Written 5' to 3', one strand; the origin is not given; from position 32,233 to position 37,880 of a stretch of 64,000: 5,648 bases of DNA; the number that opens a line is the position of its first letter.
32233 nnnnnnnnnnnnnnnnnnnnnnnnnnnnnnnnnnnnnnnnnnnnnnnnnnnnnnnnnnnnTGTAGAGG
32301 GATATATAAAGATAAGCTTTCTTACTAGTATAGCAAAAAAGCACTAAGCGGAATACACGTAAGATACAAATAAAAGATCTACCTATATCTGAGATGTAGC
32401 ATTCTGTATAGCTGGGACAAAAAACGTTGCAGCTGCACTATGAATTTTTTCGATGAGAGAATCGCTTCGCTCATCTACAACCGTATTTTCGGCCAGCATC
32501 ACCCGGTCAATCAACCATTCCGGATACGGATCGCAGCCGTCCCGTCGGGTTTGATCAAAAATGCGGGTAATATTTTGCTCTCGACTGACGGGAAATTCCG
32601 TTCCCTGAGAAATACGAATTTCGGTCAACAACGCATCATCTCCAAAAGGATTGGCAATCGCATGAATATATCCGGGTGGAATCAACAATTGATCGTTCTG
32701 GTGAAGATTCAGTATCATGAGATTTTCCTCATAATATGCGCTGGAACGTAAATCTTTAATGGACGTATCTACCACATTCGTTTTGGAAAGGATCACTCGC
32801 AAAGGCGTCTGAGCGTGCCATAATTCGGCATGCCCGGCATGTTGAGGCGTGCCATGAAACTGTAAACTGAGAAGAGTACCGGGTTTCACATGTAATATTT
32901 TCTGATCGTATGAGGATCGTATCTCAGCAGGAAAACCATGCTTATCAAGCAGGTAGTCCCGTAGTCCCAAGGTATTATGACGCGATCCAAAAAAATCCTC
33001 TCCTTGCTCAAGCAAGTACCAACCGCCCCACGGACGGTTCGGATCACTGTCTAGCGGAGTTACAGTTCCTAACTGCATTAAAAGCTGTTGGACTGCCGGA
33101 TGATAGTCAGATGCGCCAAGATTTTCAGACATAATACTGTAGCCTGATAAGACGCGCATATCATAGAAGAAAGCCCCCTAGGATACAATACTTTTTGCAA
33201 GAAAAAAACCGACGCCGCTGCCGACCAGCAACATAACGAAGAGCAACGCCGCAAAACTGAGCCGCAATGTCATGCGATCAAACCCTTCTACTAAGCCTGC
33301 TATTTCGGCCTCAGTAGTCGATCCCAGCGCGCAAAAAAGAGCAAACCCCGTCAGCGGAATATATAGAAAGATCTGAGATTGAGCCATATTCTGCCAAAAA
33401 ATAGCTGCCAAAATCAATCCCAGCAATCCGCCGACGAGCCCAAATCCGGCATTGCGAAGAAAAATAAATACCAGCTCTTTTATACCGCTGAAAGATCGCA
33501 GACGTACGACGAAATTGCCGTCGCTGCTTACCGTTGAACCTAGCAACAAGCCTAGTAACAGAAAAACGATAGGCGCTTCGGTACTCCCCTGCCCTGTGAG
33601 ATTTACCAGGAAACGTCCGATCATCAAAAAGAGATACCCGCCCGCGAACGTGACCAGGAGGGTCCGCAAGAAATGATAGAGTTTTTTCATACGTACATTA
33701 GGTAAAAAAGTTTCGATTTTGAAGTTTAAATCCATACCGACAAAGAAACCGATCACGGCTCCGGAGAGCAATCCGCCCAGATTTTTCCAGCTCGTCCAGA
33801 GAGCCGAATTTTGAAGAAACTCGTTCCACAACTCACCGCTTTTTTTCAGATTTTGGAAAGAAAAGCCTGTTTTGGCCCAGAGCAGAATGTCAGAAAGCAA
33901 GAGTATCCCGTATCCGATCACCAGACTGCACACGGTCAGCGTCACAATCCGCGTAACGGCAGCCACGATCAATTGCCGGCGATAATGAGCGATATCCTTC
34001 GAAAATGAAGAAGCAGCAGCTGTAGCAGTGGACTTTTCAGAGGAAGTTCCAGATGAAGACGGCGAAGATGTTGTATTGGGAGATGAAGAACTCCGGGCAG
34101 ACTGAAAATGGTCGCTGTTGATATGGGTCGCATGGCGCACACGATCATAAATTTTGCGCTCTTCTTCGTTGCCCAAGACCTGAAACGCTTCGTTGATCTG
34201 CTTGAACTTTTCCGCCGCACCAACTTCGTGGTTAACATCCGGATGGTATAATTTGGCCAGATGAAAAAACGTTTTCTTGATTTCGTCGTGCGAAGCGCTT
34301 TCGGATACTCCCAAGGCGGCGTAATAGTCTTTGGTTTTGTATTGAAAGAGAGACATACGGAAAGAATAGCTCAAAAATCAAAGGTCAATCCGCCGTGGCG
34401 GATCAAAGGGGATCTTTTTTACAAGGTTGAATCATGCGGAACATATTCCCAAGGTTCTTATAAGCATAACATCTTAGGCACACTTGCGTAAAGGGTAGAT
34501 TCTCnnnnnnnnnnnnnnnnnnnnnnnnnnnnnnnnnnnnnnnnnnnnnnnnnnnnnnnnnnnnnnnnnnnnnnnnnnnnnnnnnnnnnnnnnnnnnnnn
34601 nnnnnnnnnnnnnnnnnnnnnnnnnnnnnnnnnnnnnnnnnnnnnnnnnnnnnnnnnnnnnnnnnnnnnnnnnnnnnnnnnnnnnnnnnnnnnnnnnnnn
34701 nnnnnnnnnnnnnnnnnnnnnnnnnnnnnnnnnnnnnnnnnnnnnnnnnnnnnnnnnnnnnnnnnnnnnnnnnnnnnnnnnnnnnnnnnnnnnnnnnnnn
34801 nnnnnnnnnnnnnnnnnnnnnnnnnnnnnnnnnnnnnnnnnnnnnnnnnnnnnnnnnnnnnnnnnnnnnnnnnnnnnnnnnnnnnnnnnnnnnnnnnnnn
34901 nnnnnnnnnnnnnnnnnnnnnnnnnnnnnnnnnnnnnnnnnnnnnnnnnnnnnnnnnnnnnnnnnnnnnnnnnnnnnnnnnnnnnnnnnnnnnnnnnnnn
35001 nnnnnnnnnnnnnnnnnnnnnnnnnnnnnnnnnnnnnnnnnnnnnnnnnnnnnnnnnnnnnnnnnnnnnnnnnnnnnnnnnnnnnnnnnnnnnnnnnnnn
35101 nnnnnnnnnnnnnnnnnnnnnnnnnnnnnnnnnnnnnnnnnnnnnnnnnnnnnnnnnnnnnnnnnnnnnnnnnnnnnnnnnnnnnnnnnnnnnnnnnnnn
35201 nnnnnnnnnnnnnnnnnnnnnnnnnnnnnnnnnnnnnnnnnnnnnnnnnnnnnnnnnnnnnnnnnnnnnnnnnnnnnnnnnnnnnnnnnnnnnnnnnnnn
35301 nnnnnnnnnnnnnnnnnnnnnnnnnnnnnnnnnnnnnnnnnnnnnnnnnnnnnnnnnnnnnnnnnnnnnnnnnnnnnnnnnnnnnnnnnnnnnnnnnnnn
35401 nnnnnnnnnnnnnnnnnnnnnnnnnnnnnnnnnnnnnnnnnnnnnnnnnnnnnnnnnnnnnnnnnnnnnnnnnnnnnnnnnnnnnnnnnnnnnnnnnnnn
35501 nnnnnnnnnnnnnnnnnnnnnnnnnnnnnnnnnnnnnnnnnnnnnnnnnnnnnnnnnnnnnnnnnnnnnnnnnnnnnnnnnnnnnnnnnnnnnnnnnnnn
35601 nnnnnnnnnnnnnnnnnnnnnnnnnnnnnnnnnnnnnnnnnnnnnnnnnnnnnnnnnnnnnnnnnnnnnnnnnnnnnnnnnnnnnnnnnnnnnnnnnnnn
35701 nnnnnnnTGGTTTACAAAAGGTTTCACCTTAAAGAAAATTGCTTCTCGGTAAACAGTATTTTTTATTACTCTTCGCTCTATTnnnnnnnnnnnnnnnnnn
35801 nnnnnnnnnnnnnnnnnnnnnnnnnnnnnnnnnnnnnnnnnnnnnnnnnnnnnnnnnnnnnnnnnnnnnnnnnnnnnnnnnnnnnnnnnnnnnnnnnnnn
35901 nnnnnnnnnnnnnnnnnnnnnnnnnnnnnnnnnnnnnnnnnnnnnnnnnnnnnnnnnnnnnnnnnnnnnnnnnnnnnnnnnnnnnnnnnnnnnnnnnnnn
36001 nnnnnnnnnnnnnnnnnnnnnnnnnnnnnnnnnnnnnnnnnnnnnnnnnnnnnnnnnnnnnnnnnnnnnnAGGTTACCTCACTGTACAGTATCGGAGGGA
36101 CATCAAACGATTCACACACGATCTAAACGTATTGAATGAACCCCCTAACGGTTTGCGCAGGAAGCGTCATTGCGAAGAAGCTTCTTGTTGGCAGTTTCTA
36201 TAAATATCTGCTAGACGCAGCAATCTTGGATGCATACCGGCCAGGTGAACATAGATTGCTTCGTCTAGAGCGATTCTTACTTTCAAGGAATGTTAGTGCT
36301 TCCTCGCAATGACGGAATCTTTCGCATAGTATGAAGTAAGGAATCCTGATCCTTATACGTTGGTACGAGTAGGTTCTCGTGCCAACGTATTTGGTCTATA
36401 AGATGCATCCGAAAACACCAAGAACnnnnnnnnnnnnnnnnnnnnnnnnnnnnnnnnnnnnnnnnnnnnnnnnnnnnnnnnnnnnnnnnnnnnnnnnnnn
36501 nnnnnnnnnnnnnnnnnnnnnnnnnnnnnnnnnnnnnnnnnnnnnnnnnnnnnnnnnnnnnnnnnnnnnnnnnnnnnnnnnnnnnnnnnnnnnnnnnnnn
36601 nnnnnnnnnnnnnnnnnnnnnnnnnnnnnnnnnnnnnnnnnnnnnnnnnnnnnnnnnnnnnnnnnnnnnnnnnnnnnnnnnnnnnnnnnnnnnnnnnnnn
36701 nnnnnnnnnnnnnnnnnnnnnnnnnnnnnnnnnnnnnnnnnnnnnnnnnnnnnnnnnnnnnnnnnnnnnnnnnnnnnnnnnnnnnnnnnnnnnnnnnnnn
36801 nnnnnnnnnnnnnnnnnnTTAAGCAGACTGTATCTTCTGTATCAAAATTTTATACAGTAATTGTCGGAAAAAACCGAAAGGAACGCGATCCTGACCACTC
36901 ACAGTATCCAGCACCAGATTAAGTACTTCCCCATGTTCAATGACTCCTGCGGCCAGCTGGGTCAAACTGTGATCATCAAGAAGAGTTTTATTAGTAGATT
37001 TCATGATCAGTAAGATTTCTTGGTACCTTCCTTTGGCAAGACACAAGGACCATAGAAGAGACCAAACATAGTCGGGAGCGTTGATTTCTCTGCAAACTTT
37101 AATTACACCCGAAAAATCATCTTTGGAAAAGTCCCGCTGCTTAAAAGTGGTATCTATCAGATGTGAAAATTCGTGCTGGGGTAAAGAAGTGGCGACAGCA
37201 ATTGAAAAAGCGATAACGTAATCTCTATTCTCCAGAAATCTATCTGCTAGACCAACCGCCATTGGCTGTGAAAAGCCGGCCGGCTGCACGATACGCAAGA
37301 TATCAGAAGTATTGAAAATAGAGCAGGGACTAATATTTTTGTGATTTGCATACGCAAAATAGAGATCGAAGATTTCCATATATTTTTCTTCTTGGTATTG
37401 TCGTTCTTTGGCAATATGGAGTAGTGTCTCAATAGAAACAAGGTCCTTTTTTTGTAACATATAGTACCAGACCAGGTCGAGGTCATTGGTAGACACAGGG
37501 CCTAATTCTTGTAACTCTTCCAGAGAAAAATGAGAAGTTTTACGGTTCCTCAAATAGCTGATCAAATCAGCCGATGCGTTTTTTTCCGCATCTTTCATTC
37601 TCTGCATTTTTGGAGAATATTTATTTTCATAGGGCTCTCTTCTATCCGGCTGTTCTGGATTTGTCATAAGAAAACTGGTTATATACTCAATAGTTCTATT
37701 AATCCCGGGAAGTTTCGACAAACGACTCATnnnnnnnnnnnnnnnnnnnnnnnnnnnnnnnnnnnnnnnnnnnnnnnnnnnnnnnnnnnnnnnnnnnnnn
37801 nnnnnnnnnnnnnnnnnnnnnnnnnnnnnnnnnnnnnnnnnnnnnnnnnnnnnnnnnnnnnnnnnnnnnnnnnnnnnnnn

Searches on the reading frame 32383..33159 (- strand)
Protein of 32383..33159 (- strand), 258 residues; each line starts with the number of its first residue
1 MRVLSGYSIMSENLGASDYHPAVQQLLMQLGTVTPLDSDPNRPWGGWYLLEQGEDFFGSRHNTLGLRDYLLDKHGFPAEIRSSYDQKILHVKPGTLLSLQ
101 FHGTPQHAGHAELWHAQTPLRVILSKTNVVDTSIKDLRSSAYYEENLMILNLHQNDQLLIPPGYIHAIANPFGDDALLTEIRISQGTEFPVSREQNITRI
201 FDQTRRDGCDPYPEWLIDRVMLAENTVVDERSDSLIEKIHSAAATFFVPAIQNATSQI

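Call 8: search_protein_families(library=pfam, proteins=[window:32383-33159:-], max_evalue=0.01)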
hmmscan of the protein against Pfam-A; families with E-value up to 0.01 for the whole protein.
window:32383-33159:- (258 aa): 1 family
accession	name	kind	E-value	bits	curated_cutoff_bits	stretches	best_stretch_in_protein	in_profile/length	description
PF01050.24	MannoseP_isomer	-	0.00052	20.6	23.6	0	83-181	27-100/116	Mannose-6-phosphate isomerase C-terminal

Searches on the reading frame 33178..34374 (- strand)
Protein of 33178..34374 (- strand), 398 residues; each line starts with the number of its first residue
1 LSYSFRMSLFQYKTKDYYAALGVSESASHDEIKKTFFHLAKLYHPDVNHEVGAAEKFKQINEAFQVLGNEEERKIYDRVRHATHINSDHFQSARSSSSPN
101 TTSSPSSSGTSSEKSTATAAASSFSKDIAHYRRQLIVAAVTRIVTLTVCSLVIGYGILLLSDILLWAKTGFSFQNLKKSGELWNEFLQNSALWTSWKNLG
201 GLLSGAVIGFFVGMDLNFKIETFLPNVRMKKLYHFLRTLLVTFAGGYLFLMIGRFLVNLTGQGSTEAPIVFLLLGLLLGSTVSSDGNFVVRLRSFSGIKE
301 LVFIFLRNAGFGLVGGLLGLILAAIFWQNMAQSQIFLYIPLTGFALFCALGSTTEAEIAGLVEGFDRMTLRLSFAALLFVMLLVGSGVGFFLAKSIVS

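Call 8: search_protein_families(library=pfam, proteins=[window:33178-34374:-], max_evalue=0.01)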
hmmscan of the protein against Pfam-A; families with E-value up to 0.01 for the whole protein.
window:33178-34374:- (398 aa): 1 family
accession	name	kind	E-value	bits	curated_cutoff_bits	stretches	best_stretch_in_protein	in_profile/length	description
PF00226.36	DnaJ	-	1.4e-22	80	27.8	1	16-77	1-63/63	DnaJ domain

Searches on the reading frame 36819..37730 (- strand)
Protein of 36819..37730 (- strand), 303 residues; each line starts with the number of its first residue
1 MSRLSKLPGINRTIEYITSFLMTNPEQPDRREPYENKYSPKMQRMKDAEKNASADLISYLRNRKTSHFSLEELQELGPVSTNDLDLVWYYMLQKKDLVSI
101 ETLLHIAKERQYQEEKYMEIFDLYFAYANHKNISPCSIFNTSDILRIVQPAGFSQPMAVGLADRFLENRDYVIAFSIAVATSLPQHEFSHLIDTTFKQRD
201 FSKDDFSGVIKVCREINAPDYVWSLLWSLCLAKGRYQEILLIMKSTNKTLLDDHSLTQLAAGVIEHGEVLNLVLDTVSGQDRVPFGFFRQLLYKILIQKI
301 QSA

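Call 8: search_protein_families(library=pfam, proteins=[window:36819-37730:-], max_evalue=0.01)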
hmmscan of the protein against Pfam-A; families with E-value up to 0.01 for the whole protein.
window:36819-37730:- (303 aa): 1 family
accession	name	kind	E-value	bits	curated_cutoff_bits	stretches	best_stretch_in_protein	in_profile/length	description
PF17478.7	VP4_helical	-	0.0091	15.9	27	0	129-210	148-228/292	Rotavirus VP4 helical domain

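Call 59: search_protein_families(library=ncbifam, proteins=[window:36819-37730:-], max_evalue=0.01)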
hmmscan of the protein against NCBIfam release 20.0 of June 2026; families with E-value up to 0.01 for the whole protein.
window:36819-37730:- (303 aa): 0 families
